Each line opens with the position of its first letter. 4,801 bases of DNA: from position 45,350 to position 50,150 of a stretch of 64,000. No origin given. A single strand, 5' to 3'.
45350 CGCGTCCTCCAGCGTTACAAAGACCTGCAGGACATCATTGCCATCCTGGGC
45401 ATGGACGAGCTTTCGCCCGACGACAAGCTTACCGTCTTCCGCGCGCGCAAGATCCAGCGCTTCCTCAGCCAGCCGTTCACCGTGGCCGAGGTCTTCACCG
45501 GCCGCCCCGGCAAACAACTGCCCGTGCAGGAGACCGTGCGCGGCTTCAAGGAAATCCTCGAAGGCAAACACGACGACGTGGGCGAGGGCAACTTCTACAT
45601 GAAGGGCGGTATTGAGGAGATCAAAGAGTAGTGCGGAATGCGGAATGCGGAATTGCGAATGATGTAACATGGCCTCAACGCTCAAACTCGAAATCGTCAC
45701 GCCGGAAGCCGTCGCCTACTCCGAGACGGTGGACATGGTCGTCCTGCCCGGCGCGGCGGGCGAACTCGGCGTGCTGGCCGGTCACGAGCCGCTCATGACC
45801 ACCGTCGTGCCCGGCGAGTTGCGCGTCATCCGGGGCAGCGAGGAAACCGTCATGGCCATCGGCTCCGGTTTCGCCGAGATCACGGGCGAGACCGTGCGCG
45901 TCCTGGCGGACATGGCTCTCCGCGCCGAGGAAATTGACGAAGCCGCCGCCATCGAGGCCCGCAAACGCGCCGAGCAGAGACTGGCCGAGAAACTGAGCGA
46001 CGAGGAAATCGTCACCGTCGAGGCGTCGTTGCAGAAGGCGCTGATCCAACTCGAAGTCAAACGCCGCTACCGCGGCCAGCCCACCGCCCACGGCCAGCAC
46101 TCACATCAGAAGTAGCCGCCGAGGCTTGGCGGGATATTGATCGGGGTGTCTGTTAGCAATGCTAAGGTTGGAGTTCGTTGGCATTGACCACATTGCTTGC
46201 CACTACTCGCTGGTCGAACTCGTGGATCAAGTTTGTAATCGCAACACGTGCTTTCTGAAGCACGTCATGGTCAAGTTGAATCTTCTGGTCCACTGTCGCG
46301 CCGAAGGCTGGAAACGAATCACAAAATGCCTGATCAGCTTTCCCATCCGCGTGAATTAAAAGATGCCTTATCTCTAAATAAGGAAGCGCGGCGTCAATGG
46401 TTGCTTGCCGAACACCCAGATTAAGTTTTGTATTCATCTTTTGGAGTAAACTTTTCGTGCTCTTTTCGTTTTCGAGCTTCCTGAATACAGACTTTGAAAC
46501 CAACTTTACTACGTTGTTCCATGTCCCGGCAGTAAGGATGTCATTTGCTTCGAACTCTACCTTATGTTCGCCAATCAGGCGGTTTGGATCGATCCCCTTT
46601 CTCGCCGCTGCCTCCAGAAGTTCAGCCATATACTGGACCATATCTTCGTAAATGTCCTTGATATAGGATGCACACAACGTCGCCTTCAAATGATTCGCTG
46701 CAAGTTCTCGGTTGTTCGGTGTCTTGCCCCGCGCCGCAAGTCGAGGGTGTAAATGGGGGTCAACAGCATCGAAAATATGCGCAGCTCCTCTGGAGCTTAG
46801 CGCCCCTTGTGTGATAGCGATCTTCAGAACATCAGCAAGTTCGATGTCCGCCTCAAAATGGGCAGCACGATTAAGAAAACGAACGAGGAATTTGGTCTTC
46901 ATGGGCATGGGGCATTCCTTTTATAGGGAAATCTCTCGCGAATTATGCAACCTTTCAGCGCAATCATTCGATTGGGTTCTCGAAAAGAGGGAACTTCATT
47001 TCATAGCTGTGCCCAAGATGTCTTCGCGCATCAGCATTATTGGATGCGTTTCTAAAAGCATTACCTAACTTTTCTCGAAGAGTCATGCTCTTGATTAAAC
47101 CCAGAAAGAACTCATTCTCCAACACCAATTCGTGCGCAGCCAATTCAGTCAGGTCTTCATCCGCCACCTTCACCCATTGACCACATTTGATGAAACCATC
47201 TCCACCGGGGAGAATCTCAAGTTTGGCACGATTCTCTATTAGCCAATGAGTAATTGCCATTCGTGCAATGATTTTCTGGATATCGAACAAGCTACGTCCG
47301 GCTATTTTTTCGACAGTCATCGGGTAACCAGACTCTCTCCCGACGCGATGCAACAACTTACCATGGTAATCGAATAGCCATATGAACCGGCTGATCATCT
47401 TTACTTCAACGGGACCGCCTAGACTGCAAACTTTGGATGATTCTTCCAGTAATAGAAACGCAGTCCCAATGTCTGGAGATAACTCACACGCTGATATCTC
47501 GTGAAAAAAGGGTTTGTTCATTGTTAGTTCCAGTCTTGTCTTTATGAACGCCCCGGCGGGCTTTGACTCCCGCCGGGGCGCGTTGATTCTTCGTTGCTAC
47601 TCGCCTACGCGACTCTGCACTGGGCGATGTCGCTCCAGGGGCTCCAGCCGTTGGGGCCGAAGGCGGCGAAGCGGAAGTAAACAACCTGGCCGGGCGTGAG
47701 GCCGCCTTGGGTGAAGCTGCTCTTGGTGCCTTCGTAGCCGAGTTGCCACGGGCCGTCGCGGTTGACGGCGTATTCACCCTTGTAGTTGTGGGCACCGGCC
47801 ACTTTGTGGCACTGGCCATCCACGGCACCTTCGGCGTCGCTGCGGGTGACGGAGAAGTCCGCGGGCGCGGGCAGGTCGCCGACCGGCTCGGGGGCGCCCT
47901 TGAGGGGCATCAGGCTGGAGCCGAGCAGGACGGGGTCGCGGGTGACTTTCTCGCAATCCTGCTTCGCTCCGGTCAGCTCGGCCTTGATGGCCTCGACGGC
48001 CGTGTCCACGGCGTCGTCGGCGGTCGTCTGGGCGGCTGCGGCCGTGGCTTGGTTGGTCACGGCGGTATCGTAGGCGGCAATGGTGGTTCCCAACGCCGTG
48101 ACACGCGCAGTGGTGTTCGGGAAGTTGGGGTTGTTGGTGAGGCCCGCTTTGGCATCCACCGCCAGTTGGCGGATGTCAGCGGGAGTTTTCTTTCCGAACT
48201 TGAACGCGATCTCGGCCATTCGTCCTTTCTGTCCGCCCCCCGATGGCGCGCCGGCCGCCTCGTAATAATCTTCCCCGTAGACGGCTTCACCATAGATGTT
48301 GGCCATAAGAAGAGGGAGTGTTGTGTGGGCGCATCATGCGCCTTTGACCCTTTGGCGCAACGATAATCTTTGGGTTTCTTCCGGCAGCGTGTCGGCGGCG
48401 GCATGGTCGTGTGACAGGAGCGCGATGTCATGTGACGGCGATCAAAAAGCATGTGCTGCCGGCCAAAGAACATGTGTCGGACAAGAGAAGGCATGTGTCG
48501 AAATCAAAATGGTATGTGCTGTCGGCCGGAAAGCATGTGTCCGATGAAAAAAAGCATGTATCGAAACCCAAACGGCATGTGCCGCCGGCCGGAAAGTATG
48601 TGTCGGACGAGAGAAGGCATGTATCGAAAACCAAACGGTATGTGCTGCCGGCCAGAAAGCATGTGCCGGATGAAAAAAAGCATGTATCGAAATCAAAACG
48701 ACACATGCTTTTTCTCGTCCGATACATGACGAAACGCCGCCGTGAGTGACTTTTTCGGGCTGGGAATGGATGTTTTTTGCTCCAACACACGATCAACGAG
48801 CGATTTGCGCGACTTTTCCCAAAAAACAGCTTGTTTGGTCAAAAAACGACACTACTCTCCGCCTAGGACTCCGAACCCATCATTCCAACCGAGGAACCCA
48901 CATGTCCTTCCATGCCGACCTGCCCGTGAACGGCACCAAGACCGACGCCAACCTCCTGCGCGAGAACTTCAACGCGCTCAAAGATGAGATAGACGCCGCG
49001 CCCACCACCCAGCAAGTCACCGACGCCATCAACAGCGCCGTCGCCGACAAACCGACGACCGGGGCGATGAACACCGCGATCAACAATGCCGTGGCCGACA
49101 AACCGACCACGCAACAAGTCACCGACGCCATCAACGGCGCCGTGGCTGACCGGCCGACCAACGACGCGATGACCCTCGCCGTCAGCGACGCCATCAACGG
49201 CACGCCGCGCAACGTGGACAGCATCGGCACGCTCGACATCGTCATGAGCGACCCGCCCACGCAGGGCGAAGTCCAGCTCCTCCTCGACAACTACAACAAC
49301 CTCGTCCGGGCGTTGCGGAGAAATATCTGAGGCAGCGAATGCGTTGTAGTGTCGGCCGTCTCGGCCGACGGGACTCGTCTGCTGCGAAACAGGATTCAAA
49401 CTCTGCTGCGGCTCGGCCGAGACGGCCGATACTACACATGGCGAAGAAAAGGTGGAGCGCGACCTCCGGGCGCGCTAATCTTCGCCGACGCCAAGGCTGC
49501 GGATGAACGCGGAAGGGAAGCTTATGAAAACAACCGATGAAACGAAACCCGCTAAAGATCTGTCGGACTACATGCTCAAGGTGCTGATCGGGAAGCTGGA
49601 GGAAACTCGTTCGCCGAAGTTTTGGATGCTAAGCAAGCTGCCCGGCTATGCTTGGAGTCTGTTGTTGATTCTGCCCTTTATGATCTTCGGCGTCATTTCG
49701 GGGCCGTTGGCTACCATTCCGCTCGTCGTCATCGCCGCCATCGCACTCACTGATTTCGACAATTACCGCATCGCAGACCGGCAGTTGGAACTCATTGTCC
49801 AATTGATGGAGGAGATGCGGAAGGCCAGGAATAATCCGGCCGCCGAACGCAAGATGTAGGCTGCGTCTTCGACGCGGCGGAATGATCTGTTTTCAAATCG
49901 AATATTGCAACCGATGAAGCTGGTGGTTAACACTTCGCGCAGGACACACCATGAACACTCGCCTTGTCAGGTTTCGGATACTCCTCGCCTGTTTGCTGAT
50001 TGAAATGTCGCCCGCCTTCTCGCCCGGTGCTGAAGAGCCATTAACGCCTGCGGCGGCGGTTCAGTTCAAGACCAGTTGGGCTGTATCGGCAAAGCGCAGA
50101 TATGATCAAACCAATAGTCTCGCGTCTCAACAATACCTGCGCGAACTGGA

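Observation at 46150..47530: Low-GC two-gene module with an Rx4H HEPN-like protein: candidate abortive-infection / toxin-antitoxin system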

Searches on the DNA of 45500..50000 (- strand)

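Call 70: search_rna_families(source=window, start=45500, end=50000, threshold=evalue, max_evalue=1)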
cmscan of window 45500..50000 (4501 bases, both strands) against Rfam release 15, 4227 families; matches with E-value up to 1: 4.
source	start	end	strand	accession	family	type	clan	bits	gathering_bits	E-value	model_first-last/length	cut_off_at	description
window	47515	47583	+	RF01811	PtaRNA1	Gene; antitoxin;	-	30.1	47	0.0041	1-72/72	no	Plasmid transferred anti-sense RNA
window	49345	49437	+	RF04038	mir-5985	Gene; miRNA;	-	22.2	100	0.82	1-74/74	no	mir-5985 microRNA precursor family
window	48657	48732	+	RF04164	MIR1507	Gene; miRNA;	-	21.4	73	0.23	1-107/107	no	MIR1507 microRNA precursor family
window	48656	48731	-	RF04164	MIR1507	Gene; miRNA;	-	20.9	73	0.32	1-107/107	no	MIR1507 microRNA precursor family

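Call 72: search_rna_families(source=window, start=47300, end=47800, threshold=evalue, max_evalue=1, show_alignments=1)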
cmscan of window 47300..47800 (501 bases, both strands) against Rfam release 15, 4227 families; matches with E-value up to 1: 1.
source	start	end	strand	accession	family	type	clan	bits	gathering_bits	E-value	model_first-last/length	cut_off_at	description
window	47515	47583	+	RF01811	PtaRNA1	Gene; antitoxin;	-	30.1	47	0.00045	1-72/72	no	Plasmid transferred anti-sense RNA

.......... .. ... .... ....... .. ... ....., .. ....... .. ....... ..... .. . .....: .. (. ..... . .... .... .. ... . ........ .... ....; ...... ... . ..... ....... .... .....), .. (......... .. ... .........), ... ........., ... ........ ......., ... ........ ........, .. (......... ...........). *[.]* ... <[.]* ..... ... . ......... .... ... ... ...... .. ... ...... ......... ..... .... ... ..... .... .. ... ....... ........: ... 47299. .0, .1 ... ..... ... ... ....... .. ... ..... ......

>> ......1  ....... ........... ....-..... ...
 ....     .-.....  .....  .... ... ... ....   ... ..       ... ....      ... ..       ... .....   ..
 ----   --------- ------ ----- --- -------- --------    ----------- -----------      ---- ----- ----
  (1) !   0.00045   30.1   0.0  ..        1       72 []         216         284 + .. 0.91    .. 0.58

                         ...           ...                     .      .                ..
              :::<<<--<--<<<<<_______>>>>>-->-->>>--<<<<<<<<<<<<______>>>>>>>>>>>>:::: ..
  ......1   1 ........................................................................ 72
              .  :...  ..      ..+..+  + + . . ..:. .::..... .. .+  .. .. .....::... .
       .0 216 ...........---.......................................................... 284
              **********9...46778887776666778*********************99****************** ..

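Call 73: search_rna_families(sources=[L021, L024, L001, L002, L007, L027, L030], threshold=gathering)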
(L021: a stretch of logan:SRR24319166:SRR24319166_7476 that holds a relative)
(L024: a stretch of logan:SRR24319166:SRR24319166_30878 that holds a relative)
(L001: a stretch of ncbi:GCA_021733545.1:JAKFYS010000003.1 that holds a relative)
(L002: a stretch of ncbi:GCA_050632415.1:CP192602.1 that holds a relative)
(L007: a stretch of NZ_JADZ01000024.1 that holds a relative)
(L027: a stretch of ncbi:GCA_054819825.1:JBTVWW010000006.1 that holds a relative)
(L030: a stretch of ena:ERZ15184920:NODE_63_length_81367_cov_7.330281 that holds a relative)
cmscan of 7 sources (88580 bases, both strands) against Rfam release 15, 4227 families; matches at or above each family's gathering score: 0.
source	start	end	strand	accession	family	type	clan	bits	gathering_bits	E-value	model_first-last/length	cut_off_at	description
